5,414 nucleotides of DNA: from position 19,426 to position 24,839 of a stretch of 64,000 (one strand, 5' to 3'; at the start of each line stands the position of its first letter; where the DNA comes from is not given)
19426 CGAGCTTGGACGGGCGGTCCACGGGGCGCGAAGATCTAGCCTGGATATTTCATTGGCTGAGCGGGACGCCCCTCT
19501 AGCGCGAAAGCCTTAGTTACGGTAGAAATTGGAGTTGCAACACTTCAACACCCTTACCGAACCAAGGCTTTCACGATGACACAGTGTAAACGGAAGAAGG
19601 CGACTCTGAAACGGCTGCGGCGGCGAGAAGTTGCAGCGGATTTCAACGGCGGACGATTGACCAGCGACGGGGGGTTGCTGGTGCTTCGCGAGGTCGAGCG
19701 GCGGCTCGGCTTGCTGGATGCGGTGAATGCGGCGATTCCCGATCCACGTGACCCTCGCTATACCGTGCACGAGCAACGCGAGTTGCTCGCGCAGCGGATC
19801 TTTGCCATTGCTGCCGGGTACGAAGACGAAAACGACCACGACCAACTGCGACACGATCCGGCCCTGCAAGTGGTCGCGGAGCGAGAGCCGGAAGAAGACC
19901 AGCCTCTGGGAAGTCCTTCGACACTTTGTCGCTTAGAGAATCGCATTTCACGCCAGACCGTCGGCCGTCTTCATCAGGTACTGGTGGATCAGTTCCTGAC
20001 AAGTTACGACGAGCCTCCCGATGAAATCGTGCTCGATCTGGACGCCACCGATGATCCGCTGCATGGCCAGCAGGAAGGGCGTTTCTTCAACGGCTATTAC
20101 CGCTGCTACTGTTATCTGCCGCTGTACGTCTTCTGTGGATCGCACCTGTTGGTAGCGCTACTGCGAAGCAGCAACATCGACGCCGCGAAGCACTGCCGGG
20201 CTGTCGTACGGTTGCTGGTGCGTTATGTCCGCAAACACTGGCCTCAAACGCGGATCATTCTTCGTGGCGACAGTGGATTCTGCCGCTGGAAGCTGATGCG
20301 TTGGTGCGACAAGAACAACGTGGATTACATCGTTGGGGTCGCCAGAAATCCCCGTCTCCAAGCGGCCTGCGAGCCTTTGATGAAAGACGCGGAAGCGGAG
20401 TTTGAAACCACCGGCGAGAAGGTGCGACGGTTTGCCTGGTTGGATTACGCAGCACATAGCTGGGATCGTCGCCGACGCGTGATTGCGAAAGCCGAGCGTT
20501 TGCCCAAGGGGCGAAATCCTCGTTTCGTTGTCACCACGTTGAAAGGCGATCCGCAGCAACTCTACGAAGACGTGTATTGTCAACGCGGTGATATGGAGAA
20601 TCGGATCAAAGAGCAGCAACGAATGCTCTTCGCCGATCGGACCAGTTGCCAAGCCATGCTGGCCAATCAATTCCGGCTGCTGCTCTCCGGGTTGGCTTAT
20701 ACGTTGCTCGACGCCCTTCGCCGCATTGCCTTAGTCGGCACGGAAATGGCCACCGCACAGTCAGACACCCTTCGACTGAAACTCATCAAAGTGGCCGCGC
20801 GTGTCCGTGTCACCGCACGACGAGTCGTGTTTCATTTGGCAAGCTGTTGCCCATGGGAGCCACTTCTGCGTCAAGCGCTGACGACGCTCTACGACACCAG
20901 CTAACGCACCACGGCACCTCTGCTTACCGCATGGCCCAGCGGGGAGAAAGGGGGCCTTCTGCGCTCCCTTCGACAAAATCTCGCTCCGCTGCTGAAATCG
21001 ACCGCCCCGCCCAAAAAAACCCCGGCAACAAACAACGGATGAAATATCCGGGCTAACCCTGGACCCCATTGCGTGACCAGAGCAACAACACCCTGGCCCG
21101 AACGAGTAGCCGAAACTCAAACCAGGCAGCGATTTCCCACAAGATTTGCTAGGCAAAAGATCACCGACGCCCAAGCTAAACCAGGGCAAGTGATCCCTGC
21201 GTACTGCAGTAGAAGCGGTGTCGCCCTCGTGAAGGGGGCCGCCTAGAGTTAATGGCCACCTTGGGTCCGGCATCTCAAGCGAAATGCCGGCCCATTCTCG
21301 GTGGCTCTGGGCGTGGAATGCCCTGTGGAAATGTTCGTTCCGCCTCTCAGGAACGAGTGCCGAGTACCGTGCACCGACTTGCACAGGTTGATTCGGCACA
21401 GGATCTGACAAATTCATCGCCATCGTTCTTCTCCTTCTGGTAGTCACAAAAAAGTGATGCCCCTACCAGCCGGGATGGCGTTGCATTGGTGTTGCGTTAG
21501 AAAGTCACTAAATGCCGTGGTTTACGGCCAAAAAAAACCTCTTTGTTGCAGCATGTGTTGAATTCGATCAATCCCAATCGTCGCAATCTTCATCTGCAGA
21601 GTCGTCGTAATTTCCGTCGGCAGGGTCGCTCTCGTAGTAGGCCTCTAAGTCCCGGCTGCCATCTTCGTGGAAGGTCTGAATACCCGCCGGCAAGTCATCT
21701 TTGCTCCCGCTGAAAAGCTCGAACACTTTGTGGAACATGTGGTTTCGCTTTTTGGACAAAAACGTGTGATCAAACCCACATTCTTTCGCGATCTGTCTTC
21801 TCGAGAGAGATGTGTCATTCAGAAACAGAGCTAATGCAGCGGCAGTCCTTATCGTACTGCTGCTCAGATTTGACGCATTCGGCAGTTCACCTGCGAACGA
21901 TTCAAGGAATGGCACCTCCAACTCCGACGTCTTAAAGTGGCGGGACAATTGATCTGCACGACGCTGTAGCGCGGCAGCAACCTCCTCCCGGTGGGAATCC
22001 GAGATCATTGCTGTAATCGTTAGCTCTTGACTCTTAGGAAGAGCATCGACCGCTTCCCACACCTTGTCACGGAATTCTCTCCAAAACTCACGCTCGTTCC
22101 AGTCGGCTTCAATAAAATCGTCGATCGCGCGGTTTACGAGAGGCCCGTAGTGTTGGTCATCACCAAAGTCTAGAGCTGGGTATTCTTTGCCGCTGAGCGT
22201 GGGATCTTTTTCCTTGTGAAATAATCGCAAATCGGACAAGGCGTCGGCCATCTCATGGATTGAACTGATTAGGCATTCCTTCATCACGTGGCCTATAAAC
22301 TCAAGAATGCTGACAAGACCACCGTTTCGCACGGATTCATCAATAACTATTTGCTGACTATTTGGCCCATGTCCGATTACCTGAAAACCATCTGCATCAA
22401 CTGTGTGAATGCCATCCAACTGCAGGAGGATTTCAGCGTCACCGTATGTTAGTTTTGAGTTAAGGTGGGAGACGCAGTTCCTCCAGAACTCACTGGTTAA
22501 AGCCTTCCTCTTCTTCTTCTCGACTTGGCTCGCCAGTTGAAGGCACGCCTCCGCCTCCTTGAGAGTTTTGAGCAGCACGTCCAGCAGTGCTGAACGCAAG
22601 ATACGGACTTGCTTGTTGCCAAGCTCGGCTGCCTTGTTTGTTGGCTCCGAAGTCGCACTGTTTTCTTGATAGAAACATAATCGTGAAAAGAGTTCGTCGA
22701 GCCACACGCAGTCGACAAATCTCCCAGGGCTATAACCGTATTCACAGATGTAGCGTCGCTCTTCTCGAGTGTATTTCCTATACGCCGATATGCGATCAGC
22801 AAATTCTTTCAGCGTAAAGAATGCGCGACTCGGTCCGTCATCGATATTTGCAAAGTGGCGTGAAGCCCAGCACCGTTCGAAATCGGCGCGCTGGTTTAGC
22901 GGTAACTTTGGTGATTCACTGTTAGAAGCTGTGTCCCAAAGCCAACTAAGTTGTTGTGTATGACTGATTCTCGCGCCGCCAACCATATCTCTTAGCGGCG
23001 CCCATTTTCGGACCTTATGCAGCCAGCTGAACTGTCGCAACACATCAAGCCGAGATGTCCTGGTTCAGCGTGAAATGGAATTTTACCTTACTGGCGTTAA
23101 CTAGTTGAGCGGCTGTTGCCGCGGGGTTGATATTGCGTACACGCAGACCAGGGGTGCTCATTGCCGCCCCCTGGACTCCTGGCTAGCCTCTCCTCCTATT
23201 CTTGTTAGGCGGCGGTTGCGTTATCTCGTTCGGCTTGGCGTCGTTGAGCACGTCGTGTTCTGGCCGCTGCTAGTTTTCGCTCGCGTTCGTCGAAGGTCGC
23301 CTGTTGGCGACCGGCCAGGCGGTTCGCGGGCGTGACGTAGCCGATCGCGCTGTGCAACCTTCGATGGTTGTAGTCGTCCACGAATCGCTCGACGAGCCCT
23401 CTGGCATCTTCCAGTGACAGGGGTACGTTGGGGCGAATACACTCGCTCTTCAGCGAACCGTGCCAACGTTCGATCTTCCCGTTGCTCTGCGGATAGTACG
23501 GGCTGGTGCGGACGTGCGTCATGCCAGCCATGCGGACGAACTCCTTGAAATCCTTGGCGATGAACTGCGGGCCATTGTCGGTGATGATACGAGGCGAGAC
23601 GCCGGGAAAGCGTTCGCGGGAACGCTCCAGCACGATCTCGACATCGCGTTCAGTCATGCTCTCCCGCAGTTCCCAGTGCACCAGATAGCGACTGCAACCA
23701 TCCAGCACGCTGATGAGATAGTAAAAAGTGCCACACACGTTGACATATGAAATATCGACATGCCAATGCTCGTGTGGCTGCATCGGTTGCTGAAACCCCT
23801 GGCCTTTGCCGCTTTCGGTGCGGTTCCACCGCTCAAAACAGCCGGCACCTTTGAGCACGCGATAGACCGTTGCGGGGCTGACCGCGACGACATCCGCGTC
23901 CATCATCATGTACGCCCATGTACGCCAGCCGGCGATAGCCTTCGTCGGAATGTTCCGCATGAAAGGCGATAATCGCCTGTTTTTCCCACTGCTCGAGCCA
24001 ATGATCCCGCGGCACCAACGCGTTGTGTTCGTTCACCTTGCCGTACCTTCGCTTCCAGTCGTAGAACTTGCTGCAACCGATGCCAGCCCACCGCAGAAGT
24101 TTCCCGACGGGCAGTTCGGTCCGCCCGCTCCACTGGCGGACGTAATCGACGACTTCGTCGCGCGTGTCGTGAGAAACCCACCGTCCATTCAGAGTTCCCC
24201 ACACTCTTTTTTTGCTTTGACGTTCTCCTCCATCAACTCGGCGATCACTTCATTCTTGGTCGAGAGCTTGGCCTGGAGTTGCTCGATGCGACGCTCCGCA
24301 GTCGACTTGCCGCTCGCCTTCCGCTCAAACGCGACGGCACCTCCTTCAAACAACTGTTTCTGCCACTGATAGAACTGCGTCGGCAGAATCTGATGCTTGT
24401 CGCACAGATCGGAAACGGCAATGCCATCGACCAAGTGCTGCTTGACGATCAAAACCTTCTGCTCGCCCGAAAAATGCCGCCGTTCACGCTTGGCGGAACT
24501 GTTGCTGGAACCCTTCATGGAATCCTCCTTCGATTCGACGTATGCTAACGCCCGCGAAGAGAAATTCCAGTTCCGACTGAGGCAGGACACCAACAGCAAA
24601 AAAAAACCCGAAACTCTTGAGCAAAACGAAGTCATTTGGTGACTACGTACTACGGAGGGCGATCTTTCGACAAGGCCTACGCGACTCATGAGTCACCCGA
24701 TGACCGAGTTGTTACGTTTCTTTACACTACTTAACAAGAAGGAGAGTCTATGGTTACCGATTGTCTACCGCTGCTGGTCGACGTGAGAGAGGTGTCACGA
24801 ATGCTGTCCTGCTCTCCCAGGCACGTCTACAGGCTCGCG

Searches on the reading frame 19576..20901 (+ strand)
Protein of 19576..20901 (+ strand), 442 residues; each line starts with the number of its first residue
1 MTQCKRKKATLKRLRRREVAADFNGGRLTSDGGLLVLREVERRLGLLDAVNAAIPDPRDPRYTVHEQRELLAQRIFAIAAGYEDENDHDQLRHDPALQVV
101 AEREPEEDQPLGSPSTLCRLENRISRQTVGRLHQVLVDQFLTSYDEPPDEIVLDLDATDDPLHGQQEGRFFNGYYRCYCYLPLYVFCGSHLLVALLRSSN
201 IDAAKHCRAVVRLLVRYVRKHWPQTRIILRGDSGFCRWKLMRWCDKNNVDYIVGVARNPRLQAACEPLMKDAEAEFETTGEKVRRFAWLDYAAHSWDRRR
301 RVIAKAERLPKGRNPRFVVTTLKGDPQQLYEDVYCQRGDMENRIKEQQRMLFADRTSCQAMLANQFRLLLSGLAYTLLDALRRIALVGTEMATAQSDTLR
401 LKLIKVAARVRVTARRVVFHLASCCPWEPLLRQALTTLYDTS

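Call 10: search_protein_families(library=pfam, proteins=[window:19576-20901:+], max_evalue=0.001)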
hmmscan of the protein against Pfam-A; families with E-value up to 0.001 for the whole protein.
window:19576-20901:+ (442 aa): 3 families
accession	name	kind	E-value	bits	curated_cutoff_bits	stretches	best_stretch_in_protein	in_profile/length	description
PF13701.12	DDE_Tnp_1_4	-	1.6e-166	554.4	34.7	1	14-439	4-431/435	Transposase DDE domain group 1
PF01609.27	DDE_Tnp_1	-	2.4e-15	57.3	23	1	148-377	2-200/200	Transposase DDE domain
PF13808.11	DDE_Tnp_1_assoc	-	0.00081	19.9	32.3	0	52-124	5-75/88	DDE_Tnp_1-associated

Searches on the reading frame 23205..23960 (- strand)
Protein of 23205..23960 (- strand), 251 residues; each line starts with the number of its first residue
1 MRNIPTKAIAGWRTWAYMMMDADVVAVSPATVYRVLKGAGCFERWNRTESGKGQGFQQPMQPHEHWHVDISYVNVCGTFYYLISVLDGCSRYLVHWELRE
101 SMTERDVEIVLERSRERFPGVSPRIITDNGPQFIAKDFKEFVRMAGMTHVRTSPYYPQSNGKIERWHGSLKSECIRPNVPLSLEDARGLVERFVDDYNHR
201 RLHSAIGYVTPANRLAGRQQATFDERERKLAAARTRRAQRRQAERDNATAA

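Call 11: search_protein_families(library=pfam, proteins=[window:23205-23960:-], max_evalue=0.001)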
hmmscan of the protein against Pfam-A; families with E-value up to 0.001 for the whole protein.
window:23205-23960:- (251 aa): 4 families
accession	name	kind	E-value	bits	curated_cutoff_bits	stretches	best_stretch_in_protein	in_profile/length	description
PF00665.32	rve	-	1.7e-20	73.6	32.6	1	61-157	3-102/102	Integrase core domain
PF13683.12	rve_3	-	1.4e-18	66.9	26.5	1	146-211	2-67/67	Integrase core domain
PF13333.12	rve_2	-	3.6e-05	24.3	22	1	167-212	4-49/56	Integrase core domain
PF13610.12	DDE_Tnp_IS240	-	3.9e-05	24.2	27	1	65-174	3-110/139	DDE domain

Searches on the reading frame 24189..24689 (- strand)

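Call 11: search_protein_families(library=pfam, proteins=[window:24189-24689:-], max_evalue=0.001)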
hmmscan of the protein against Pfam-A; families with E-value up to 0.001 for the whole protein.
window:24189-24689:- (166 aa): 1 family
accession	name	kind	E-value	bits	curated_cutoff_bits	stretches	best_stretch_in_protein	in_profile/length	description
PF01527.26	HTH_Tnp_1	-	2.9e-11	43.9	24.1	1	68-140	2-72/75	Transposase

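Call 77: search_protein_families(library=padloc, proteins=[window:24189-24689:-], max_evalue=0.01)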
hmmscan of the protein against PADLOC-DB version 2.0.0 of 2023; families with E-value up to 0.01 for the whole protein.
window:24189-24689:- (166 aa): 1 family
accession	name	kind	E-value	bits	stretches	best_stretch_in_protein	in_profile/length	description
PDLC02590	DrmC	-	0.0002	19.7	1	75-155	7-86/88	DrmC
